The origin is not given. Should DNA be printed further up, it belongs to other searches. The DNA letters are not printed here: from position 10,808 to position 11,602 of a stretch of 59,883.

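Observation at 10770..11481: Doc toxin-antitoxin cassette inserted at the 3' end of ftsZ, flanked by two copies of the FtsZ C-terminal codons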

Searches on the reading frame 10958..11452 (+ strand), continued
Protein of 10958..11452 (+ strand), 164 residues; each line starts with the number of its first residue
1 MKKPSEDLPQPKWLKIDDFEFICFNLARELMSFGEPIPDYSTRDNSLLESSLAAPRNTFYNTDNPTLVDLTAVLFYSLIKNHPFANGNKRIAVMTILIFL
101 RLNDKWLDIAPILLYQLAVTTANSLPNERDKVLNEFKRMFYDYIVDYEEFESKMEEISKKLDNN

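Call 74: search_protein_families(library=ncbifam, proteins=[window:10958-11452:+, L136:820-1698:+, L081:5522-5908:-], max_evalue=0.01)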
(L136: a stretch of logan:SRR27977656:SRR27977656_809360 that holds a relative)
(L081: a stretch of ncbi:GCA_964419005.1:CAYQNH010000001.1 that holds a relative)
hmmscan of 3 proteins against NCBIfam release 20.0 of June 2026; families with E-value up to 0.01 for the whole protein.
window:10958-11452:+ (164 aa): 1 family
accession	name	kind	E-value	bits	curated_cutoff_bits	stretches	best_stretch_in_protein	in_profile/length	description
TIGR01550.1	DOC_P1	subfamily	1.4e-15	57.5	38.65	1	44-125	28-109/122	type II toxin-antitoxin system death-on-curing family toxin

L136:820-1698:+ (292 aa): 2 families
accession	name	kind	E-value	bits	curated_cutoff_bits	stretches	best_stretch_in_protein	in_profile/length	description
NF042941.1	Retron_TIR_antiphage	equivalog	4.6e-25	88.3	600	1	5-118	339-452/464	TIR domain-containing anti-phage reverse transcriptase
NF058526.1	Thoeris_type3_ThcB4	equivalog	2.8e-05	23.1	220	1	8-81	130-203/375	Thoeris type III anti-phage system protein ThcB4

L081:5522-5908:- (128 aa): 0 families
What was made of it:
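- On Doc toxin (Fic/DOC family, type II toxin-antitoxin): TIGR01550 DOC_P1 57.5 bits (cut-off 38.65), call 74.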

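Call 75: search_protein_families(library=padloc, proteins=[window:10958-11452:+, L136:820-1698:+, L081:5522-5908:-], max_evalue=0.01)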
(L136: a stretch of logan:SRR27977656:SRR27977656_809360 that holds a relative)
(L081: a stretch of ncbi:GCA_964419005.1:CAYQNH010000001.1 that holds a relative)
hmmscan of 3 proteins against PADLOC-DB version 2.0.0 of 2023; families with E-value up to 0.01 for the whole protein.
window:10958-11452:+ (164 aa): 5 families
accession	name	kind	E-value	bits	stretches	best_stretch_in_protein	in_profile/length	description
PDLC04965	PDC-S23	-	5.8e-13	46.9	1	43-134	221-317/327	-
PDLC04963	PDC-S23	-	5.4e-11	40.5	1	45-140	205-307/312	-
PDLC04964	PDC-S23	-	1.4e-10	38.9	1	14-133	194-320/331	-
PDLC04848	PDC-S05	-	3.9e-06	24.7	1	71-133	213-281/291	-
PDLC04718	PDC-M59B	-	0.0002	19.5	1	43-116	32-101/159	-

L136:820-1698:+ (292 aa): 11 families
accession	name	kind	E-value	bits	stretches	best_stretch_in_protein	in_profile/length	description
PDLC05062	PDC-S66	-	9.9e-47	157.7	1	4-137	147-280/282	-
PDLC00417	ThsB1|ThsB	-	4.3e-25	86.8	1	5-128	166-290/303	TIR-like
PDLC02962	RT-TIR_XII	-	4e-13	47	1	5-115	345-455/478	single gene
PDLC00424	ThsB1|ThsB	-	6.4e-11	40.5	1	7-133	103-228/234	TIR-like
PDLC03957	bSEFIR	-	7.4e-11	40.5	1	11-223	46-273/412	-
PDLC02961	RT-TIR_XII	-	8.6e-11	39.4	1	5-123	347-459/475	single gene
PDLC02421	Aga_TIR-PNTD1-PNTD2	-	4.2e-08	30.7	1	8-80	6-79/430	Class I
PDLC02012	SAVED5--SAVED_TIR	-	5.7e-07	27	1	8-115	16-115/404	-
PDLC03015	TIR-NLR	-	2e-06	24.8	1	7-100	3-95/824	-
PDLC02403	Aga_TIR-PNTD1-PNTD2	-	8.1e-06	23.1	1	9-74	6-72/443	Class I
PDLC00425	ThsB1|ThsB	-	0.00019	18.7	1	4-80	250-332/389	TIR-like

L081:5522-5908:- (128 aa): 0 families

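Call 87: search_dna_similar(query=window:10958-11452:+, collection=plasmids, mode=protein, max_rows=8)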
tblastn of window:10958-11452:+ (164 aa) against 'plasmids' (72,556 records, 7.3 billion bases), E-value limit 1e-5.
Records with a match: 98; places in all: 102; records where one place covers at least 80% of the query: 0.
Best place of each record, by identity: <60% 98.
By first word of the organism name: Leptospira 28; Zymomonas 24; Klebsiella 4; Bacillus 4; Peribacillus 4; Priestia 3; Sphingobium 3; Novosphingobium 2; Paracoccus 2; Enterococcus 2; and 22 more.
By predicted mobility (MOB-suite, as given by PLSDB): non-mobilizable 78; mobilizable 15; conjugative 5.
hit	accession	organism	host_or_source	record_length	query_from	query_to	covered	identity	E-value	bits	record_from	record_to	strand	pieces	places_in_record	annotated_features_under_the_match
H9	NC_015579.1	Novosphingobium sp. PP1Y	-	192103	9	111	63%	39.4%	2e-10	65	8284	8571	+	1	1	type II toxin-antitoxin system death-on-curing family toxin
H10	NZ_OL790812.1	Proteus mirabilis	-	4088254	13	113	62%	37.6%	3e-6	53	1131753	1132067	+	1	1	none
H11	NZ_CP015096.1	Salipiger abyssi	single cell,marine seawater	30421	3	122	73%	30.6%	1e-6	54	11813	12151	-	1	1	type II toxin-antitoxin system death-on-curing family toxin | AbrB/MazE/SpoVT family DNA-binding domain-containing protein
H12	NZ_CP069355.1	Microvirga sp. VF16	Vachellia farnesiana,Cell culture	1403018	1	111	68%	33.0%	5e-8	58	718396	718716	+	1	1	none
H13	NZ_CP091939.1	Leptospira noguchii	Bos taurus,Cell culture,urine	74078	10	128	73%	30.3%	8e-9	61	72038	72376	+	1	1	type II toxin-antitoxin system death-on-curing family toxin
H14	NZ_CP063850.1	Paludibaculum fermentans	-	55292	1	104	63%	34.6%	1e-10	66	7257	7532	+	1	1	type II toxin-antitoxin system death-on-curing family toxin | AbrB/MazE/SpoVT family DNA-binding domain-containing protein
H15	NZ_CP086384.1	Deinococcus radiophilus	Harpadon nehereus,cell culture,2 Mrad ...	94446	28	124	59%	36.7%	7e-6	52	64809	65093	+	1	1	type II toxin-antitoxin system death-on-curing family toxin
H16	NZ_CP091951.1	Leptospira noguchii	Bos taurus,Cell culture,urine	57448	10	123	70%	31.0%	9e-9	60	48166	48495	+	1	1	type II toxin-antitoxin system death-on-curing family toxin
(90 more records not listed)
